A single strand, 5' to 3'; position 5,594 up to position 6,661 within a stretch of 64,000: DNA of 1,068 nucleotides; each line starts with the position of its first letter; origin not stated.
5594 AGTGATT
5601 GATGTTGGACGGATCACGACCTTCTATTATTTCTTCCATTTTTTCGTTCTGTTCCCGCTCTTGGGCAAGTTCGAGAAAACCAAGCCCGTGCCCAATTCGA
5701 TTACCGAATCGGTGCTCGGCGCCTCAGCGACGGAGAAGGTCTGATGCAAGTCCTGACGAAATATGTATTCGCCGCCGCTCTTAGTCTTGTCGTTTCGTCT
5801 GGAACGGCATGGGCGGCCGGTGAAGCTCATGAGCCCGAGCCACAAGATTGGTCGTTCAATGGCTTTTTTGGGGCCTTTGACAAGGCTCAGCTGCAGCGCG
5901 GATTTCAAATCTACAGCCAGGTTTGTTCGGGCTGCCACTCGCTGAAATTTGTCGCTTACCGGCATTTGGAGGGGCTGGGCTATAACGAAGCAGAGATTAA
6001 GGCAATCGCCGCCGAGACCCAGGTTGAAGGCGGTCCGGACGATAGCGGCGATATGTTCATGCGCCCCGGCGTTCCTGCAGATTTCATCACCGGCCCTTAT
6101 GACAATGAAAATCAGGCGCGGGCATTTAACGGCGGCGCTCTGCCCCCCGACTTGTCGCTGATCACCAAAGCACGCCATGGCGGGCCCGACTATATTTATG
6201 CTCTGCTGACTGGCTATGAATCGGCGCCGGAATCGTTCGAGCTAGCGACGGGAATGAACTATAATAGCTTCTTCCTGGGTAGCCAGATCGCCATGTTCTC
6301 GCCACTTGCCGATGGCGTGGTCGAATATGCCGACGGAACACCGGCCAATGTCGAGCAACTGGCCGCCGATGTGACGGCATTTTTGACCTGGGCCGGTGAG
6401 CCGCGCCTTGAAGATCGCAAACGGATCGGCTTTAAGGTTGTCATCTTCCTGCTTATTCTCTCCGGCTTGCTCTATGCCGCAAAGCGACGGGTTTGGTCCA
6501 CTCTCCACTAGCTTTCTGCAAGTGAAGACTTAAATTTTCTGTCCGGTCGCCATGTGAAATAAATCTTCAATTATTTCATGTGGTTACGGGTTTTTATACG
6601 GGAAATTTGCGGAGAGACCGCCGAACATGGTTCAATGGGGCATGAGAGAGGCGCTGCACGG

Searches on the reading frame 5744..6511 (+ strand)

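Call 17: search_protein_families(library=pfam, proteins=[window:5744-6511:+], max_evalue=0.00001)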
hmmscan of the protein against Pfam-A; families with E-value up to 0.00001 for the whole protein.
window:5744-6511:+ (255 aa): 1 family
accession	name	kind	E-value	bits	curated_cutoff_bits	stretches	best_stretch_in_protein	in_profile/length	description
PF02167.20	Cytochrom_C1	-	4.1e-96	321.3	22.8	1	36-253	1-218/219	Cytochrome C1 family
